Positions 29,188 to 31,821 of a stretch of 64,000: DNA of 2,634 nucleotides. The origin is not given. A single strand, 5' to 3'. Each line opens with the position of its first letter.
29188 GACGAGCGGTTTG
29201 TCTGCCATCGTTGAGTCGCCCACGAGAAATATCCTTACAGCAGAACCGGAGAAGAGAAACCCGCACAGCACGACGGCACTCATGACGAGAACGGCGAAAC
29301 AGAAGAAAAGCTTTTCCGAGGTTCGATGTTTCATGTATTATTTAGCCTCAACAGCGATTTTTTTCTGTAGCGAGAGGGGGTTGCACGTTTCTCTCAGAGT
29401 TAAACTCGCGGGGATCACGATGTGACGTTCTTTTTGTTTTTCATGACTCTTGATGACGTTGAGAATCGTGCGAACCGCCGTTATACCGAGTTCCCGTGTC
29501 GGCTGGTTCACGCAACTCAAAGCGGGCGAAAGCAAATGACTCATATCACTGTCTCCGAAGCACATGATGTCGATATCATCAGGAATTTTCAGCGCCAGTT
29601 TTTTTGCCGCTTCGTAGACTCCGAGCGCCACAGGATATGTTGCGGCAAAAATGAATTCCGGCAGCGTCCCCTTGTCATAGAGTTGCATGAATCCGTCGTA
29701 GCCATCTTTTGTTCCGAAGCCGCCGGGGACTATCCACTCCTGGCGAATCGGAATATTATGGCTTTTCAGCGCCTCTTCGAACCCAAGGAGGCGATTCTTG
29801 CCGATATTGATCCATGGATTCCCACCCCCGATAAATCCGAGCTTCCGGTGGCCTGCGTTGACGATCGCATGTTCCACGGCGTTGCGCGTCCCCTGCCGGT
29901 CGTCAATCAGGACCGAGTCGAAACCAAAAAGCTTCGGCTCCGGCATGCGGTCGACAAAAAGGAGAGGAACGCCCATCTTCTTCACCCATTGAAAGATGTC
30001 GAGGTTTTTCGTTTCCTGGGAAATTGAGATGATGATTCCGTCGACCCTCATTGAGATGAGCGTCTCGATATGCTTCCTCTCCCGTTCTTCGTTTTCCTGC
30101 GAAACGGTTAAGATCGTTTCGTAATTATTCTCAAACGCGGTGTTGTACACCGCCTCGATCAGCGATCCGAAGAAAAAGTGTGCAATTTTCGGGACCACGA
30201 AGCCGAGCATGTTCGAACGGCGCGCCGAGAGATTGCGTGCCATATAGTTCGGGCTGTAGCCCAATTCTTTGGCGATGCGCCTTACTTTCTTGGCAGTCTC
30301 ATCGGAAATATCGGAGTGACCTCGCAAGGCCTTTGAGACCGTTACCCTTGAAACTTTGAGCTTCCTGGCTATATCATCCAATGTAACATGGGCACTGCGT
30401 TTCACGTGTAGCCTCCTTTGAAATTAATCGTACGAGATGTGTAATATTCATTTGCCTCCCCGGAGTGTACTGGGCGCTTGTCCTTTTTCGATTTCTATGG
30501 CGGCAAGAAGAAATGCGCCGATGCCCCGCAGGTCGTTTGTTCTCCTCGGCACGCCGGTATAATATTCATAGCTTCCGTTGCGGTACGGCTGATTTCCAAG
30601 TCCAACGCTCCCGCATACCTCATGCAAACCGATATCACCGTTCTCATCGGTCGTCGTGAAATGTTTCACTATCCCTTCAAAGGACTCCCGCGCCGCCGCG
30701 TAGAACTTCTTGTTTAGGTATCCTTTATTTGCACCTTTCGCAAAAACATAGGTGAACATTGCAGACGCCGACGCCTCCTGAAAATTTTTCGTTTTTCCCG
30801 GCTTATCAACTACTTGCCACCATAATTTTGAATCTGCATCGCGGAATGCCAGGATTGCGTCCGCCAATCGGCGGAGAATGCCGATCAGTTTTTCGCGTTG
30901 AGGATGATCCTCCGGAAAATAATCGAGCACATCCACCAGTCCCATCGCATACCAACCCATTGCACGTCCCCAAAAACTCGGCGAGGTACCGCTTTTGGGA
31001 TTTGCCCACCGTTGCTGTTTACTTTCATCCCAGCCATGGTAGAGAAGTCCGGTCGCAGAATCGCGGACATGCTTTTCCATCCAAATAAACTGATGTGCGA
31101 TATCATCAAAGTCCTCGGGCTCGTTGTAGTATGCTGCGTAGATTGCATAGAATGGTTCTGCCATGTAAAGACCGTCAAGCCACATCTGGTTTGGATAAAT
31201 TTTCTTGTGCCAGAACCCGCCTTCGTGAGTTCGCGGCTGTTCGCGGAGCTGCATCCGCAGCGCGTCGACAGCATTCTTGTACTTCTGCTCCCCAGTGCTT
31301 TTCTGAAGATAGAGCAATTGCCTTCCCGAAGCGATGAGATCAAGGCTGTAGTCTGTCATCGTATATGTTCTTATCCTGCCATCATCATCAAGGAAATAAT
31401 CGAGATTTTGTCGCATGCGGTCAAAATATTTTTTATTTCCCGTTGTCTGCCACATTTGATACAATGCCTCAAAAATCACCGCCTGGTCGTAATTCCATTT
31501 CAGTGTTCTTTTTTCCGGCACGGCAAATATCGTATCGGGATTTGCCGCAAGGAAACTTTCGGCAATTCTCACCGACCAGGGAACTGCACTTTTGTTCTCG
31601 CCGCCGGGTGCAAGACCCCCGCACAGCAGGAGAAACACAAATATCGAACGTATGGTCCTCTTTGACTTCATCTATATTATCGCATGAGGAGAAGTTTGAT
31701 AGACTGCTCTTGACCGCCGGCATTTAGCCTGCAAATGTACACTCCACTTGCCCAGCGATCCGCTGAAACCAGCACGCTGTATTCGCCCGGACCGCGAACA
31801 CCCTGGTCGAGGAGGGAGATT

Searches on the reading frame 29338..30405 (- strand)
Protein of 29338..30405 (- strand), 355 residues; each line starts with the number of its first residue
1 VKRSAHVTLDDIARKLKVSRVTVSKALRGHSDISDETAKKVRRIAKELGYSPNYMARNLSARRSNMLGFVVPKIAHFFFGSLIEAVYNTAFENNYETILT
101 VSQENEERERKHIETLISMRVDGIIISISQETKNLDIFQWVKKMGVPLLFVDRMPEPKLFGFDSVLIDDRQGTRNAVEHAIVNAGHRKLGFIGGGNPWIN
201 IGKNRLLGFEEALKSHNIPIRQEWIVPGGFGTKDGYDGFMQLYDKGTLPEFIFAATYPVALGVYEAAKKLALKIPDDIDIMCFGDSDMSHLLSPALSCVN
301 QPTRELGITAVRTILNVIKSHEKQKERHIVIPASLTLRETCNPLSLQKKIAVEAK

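Call 45: search_protein_families(library=pfam, proteins=[window:29338-30405:-], max_evalue=0.00001)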
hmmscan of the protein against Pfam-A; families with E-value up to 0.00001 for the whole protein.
window:29338-30405:- (355 aa): 5 families
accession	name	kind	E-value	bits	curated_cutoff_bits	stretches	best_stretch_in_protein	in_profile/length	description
PF13377.12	Peripla_BP_3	-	4.5e-27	95.6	26.5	1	182-341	5-167/167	Periplasmic binding protein-like domain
PF00532.27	Peripla_BP_1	-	3.5e-23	82.9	22.2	1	66-336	3-278/281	Periplasmic binding proteins and sugar binding domain of LacI family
PF00356.27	LacI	-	1.8e-14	53.7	27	1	8-53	1-46/46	Bacterial regulatory proteins, lacI family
PF13407.12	Peripla_BP_4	-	1.4e-10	41.6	35.1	1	68-319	2-255/258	Periplasmic binding protein domain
PF01381.28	HTH_3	-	9.4e-06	26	23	0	6-52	9-52/55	Helix-turn-helix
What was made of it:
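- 29338..30405 (-): LacI-family regulator inside the surrounding pectin-utilisation locus. It is a candidate regulator of the locus. Pfam LacI plus Peripla_BP domains (call 45).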

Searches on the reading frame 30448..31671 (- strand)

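Call 45: search_protein_families(library=pfam, proteins=[window:30448-31671:-], max_evalue=0.00001)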
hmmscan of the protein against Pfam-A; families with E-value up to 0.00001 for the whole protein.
window:30448-31671:- (407 aa): 1 family
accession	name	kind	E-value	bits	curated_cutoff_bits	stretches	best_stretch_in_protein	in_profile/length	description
PF07470.19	Glyco_hydro_88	-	2.8e-105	352.6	26.6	1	32-396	1-350/352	Glycosyl Hydrolase Family 88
